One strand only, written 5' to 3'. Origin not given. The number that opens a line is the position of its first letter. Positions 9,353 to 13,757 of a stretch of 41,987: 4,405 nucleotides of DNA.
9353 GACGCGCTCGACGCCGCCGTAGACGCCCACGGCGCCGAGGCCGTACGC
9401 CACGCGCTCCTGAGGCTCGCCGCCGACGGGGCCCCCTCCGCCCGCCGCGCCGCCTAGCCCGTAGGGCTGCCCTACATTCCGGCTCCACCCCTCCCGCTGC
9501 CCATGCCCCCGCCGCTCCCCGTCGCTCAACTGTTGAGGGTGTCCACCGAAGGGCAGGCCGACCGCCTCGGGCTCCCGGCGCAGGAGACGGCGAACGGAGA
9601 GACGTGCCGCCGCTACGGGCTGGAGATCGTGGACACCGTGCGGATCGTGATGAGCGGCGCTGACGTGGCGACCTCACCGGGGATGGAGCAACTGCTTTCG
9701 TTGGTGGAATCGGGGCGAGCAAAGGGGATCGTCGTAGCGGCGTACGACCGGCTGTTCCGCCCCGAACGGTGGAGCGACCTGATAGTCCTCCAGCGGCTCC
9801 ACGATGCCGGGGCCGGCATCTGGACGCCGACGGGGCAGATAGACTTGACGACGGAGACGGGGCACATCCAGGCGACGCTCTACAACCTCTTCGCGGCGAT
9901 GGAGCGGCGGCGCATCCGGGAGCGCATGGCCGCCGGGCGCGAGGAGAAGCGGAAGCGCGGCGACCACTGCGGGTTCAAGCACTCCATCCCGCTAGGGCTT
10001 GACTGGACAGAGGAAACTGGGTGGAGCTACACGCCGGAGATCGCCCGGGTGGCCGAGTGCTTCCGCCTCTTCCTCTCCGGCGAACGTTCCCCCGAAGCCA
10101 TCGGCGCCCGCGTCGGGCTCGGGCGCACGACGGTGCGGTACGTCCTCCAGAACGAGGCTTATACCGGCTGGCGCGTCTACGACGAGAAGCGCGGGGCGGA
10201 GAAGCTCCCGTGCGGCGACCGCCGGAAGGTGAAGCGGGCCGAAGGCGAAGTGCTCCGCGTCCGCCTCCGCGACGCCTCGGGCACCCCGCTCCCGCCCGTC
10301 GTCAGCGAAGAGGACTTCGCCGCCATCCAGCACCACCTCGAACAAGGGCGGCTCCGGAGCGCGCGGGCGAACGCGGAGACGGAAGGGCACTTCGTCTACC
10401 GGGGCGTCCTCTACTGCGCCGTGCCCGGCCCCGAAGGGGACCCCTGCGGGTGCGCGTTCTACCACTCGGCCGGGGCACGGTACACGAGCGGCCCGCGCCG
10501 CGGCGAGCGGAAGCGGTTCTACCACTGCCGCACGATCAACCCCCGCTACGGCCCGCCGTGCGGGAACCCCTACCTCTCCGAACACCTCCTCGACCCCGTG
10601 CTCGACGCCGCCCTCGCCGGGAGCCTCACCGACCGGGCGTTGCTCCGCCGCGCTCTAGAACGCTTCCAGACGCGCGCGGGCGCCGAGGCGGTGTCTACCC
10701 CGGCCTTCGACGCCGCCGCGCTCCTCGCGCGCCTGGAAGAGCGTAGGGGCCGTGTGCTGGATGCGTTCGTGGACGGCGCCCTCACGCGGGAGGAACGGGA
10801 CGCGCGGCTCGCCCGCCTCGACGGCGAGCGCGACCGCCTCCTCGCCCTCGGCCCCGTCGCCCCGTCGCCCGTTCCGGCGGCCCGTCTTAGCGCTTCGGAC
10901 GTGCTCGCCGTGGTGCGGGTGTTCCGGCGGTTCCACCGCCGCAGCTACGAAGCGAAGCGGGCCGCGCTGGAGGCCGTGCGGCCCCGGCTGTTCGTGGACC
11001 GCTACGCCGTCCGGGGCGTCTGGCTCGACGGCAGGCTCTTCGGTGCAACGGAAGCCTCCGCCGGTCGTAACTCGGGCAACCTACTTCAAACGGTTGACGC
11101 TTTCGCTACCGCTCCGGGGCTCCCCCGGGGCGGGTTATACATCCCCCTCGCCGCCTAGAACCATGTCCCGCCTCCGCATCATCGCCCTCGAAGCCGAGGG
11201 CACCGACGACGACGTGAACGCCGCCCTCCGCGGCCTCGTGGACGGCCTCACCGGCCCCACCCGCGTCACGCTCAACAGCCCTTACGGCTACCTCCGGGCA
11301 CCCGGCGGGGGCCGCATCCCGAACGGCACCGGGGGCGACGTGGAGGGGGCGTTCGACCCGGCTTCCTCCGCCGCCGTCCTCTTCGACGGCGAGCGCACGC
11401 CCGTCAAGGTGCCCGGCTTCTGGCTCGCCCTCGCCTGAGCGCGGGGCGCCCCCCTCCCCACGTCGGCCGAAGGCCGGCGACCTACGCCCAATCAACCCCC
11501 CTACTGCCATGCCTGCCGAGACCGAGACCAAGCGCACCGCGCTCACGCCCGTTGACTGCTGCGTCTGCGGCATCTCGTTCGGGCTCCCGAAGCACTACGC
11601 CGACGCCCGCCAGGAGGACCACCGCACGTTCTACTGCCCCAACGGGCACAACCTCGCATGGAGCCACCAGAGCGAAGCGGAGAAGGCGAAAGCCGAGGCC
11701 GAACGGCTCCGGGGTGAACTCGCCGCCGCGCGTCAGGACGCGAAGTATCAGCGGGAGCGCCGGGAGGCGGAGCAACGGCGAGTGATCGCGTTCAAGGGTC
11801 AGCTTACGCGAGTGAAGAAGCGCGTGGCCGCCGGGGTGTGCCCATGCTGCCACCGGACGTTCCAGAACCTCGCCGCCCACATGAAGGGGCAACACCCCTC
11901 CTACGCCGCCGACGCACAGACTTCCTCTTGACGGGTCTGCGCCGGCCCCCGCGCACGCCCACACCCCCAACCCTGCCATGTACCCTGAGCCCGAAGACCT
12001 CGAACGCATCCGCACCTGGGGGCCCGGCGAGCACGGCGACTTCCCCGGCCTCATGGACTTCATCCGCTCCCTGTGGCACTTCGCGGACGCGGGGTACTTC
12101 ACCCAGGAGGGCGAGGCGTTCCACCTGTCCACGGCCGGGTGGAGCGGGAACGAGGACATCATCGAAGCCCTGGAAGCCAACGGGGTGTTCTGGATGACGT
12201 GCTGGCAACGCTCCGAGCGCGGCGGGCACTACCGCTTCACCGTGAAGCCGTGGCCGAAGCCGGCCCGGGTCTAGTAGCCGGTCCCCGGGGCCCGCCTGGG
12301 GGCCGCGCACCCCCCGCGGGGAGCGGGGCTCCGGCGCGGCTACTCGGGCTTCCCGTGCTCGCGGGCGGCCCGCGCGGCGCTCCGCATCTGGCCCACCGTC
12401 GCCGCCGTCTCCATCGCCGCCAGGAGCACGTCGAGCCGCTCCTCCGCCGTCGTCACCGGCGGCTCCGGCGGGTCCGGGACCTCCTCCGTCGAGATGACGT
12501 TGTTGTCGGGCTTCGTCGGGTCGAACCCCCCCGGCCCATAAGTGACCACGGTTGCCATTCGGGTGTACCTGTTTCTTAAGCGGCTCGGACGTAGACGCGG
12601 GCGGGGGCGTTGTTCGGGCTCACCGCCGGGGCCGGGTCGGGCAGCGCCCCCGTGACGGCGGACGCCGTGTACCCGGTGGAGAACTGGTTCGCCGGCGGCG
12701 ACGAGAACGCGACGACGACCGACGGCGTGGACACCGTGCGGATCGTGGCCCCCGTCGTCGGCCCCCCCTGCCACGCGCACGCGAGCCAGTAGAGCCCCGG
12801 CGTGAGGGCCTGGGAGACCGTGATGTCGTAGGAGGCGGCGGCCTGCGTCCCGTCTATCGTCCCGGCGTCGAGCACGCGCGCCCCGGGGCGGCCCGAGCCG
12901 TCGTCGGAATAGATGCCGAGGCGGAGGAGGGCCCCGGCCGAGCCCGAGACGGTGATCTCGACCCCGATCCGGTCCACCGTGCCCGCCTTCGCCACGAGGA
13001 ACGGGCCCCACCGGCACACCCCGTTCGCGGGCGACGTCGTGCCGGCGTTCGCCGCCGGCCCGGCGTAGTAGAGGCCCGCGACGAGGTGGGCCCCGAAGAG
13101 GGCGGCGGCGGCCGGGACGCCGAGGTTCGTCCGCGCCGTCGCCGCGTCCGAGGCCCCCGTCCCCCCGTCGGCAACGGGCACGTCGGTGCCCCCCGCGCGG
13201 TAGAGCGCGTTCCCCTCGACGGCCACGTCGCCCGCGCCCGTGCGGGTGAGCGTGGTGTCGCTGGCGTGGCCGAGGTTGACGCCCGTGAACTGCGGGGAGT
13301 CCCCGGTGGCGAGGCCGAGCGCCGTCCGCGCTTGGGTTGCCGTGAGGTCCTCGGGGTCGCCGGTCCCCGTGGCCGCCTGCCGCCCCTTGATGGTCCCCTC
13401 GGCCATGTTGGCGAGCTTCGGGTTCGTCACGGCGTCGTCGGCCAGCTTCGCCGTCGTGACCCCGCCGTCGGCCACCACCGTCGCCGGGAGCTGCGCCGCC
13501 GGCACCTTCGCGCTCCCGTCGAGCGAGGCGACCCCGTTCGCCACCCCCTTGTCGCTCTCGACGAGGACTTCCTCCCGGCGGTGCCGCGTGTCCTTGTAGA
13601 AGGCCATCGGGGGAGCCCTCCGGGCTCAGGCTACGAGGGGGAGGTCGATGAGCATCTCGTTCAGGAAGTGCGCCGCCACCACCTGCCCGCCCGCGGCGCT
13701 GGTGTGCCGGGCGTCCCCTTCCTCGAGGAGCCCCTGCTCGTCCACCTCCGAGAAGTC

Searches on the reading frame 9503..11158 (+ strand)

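Call 8: search_protein_families(library=pfam, proteins=[window:9503-11158:+], max_evalue=0.01)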
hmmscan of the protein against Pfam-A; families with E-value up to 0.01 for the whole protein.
window:9503-11158:+ (551 aa): 3 families
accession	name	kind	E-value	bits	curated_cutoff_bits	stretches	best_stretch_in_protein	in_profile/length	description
PF00239.26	Resolvase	-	2.3e-22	80.1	23.3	1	11-154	5-144/145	Resolvase, N terminal domain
PF07508.19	Recombinase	-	7.2e-08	33.1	21.1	1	208-281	42-101/102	Recombinase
PF13408.12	Zn_ribbon_recom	-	0.0037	18.1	25.3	1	300-367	3-53/58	Recombinase zinc beta ribbon domain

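Call 9: search_protein_families(library=phrogs, proteins=[window:9503-11158:+], max_evalue=0.01)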
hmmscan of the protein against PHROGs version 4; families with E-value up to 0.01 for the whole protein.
window:9503-11158:+ (551 aa): 2 families
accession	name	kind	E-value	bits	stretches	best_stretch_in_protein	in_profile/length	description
phrog_95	-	integration and excision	1e-44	154.2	1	1-450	84-512/651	integrase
phrog_125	-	DNA, RNA and nucleotide metabolism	6.4e-22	79.3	1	12-233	27-218/254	DNA invertase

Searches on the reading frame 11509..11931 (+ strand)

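Call 64: search_protein_families(library=pfam, proteins=[window:11509-11931:+], max_evalue=0.01)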
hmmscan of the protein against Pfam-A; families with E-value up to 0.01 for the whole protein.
window:11509-11931:+ (140 aa): 1 family
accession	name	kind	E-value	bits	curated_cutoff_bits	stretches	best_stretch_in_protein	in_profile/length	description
PF07535.18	zf-DBF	-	0.0047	17.4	24.8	0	108-136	3-32/45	DBF zinc finger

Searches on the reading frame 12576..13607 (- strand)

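Call 65: search_protein_families(library=phrogs, proteins=[window:12576-13607:-], max_evalue=0.00001)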
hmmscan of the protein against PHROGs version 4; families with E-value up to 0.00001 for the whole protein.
window:12576-13607:- (343 aa): 7 families
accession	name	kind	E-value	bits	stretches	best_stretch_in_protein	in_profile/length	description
phrog_21562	-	tail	3.7e-16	60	1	138-343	110-323/324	tail protein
phrog_25864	-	unknown function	1.9e-09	38.4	1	189-282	39-133/193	-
phrog_7389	-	tail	1.1e-06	28.5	1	16-52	435-471/732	tail fiber protein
phrog_28171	-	unknown function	1.3e-06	28.3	1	16-53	114-151/476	-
phrog_892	-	tail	3.8e-06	26.7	1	29-79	329-376/782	tail fiber protein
phrog_1446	-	tail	6.8e-06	26.7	0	15-45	75-105/251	minor tail protein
phrog_30390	-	unknown function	7.9e-06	25.6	0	56-152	645-743/766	-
